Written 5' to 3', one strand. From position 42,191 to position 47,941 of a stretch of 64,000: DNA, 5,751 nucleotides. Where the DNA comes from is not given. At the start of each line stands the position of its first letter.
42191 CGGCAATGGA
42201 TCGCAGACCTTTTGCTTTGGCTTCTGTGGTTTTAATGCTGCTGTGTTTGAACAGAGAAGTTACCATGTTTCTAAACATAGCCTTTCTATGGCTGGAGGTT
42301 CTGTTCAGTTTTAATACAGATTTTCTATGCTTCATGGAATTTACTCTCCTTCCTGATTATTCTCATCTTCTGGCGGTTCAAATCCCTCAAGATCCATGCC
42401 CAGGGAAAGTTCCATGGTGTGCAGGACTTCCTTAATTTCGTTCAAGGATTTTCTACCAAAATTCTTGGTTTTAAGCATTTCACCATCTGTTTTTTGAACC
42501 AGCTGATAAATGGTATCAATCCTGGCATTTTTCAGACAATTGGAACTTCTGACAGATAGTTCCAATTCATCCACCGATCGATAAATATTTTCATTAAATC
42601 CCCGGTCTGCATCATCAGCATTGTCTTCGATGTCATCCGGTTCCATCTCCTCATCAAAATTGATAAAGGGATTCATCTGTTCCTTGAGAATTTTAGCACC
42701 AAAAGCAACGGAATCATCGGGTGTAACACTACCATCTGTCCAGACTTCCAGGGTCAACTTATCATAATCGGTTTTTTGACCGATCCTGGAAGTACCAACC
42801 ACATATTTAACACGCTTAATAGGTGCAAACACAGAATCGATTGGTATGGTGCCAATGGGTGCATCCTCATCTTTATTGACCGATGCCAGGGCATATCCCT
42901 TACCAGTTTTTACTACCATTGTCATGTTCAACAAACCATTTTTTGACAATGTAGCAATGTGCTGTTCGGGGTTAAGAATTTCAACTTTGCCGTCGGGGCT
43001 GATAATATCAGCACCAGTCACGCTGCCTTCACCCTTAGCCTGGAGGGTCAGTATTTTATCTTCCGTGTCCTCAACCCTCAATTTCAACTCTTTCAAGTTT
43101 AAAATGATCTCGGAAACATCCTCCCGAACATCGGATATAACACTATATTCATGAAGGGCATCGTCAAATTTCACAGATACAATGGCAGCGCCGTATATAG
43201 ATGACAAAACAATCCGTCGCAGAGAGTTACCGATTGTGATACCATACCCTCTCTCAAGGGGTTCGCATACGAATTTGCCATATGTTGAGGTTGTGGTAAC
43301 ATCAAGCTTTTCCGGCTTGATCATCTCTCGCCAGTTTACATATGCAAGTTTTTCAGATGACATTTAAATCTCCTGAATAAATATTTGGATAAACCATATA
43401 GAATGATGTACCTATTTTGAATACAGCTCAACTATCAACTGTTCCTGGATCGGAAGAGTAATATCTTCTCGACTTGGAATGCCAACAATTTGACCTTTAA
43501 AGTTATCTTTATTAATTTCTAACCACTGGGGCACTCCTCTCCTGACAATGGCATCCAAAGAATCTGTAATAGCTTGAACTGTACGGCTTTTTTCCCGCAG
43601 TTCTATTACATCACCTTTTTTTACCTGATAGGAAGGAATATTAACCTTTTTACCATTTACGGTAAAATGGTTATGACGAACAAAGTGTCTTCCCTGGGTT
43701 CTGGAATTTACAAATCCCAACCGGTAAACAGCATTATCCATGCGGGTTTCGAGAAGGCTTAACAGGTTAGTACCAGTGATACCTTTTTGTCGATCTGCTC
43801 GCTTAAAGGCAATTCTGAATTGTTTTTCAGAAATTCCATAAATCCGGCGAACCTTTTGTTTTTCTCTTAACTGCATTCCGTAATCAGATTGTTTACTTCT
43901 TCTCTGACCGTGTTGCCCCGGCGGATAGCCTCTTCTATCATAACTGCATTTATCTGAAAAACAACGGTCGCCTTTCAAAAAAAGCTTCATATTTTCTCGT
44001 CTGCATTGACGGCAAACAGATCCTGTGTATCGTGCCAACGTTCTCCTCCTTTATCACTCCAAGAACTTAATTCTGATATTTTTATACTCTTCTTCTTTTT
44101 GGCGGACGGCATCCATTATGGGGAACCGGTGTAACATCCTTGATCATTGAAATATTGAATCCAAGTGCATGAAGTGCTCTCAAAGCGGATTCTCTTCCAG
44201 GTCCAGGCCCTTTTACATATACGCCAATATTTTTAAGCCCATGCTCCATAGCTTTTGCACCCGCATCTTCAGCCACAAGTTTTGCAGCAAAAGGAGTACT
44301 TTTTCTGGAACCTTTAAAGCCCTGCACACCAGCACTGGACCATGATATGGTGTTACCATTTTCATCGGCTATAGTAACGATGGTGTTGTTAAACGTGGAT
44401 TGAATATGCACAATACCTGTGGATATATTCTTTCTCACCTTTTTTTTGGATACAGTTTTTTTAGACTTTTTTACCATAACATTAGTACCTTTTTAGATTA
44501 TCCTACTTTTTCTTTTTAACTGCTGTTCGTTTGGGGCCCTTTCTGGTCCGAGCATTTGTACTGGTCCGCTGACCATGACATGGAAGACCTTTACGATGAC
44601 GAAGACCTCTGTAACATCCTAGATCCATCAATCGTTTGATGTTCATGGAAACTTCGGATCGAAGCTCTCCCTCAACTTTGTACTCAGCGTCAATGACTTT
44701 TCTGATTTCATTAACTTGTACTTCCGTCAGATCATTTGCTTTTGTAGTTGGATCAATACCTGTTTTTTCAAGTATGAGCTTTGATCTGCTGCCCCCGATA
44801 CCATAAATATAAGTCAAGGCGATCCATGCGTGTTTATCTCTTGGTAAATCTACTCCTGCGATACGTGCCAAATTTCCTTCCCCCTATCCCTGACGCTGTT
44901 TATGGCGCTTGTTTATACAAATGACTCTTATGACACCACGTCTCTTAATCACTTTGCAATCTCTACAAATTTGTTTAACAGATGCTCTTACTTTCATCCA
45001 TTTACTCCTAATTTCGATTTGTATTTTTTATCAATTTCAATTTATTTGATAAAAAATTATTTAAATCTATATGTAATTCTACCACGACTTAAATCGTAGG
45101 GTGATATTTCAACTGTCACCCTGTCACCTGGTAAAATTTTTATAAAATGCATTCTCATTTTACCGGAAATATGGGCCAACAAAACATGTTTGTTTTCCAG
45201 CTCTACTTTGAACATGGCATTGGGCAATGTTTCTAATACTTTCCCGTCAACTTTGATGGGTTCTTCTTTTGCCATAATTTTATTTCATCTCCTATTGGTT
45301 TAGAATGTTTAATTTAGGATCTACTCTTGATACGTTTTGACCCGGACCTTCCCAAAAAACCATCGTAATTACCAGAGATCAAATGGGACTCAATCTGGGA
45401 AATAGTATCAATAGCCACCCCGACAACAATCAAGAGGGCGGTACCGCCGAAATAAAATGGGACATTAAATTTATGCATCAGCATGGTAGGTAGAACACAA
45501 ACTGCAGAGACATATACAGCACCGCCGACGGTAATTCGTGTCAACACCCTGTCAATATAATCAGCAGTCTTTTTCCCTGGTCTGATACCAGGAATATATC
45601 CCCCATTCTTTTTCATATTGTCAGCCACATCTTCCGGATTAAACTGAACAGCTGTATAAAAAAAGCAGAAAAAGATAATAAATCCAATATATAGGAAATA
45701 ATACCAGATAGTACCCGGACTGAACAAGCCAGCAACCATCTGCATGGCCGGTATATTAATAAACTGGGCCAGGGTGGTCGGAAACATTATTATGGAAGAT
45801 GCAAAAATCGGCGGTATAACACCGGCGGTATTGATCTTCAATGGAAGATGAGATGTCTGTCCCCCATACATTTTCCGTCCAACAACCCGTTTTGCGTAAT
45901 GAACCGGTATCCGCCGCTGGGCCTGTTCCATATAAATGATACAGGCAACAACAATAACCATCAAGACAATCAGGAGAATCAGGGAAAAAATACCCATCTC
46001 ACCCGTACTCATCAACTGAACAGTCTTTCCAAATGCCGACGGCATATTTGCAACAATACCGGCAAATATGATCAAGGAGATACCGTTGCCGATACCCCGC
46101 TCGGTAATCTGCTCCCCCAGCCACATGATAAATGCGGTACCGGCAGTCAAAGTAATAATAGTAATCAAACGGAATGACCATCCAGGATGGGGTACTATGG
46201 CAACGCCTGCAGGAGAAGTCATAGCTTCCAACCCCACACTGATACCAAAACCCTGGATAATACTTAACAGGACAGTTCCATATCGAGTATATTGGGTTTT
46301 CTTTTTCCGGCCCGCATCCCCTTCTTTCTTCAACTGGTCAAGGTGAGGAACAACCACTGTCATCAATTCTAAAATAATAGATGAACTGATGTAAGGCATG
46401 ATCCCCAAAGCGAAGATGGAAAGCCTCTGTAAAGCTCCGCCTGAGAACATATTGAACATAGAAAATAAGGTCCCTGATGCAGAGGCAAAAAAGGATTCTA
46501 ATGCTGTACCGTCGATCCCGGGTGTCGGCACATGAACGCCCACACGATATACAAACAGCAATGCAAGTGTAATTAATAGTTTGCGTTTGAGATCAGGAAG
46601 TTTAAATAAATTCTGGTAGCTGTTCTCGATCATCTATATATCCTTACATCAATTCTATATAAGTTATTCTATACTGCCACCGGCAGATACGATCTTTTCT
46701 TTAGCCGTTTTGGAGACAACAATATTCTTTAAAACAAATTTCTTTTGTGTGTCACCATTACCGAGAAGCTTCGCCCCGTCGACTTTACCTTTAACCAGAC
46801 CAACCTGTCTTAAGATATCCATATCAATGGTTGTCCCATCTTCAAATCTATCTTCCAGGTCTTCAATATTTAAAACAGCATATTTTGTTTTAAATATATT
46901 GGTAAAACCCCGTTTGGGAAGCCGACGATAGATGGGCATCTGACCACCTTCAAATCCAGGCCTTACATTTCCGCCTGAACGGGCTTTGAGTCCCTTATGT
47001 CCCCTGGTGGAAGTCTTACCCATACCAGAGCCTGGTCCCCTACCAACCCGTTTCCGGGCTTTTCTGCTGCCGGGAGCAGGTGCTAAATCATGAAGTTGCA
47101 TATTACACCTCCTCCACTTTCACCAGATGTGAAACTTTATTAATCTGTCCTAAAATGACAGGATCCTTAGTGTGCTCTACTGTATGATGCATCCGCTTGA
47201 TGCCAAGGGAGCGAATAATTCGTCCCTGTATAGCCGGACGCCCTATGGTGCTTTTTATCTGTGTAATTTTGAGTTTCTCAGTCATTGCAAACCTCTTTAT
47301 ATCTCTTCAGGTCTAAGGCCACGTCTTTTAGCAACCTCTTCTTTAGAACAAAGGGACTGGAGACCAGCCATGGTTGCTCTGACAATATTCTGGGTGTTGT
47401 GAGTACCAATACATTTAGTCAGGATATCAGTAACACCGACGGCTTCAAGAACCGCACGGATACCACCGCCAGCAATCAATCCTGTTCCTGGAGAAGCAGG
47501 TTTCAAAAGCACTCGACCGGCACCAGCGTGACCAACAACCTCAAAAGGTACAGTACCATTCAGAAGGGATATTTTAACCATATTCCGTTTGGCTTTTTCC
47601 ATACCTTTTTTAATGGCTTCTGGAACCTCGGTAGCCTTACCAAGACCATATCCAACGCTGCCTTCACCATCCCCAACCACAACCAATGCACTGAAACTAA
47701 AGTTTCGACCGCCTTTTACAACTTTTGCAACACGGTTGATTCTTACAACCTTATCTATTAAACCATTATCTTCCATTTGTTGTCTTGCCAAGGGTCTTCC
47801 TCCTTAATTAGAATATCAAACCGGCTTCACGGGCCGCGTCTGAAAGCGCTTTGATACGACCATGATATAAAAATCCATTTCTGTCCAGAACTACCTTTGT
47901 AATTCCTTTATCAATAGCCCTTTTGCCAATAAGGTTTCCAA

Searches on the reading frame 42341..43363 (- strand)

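Call 20: search_protein_families(library=pfam, proteins=[window:42341-43363:-], max_evalue=0.001)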
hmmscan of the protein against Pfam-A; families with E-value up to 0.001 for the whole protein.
window:42341-43363:- (340 aa): 3 families
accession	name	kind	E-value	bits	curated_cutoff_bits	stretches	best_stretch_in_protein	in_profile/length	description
PF01000.31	RNA_pol_A_bac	-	4.5e-31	108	33.9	1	64-179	1-118/119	RNA polymerase Rpb3/RpoA insert domain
PF03118.21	RNA_pol_A_CTD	-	6.4e-25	87.1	23.8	1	258-315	9-66/67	Bacterial RNA polymerase, alpha chain C terminal domain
PF01193.29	RNA_pol_L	-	2.6e-24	85.1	24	1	34-230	1-74/74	RNA polymerase Rpb3/Rpb11 dimerisation domain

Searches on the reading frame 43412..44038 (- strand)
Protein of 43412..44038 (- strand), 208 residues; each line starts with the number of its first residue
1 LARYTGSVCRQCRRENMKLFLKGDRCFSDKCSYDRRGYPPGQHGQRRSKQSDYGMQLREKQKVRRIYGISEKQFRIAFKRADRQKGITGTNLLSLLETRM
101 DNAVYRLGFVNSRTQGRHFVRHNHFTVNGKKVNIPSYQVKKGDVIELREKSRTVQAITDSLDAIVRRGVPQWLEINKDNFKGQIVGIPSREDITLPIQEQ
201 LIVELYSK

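Call 20: search_protein_families(library=pfam, proteins=[window:43412-44038:-], max_evalue=0.001)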
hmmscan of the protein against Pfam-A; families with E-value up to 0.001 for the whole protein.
window:43412-44038:- (208 aa): 2 families
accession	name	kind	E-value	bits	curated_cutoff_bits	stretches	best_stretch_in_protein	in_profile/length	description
PF00163.24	Ribosomal_S4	-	1.7e-36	125.3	23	1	3-97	1-95/95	Ribosomal protein S4/S9 N-terminal domain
PF01479.30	S4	-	4.4e-16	58.8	22.8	1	99-145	2-48/48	S4 domain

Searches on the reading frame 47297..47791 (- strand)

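Call 21: search_protein_families(library=pfam, proteins=[window:47297-47791:-], max_evalue=0.001)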
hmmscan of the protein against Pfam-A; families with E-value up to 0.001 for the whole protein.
window:47297-47791:- (164 aa): 2 families
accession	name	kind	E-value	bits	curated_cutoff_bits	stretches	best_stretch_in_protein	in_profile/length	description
PF00333.26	Ribosomal_S5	-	5.9e-30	103.5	27.1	1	11-74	1-64/65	Ribosomal protein S5, N-terminal domain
PF03719.21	Ribosomal_S5_C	-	1.1e-28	98.9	21.5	1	87-157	1-71/71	Ribosomal protein S5, C-terminal domain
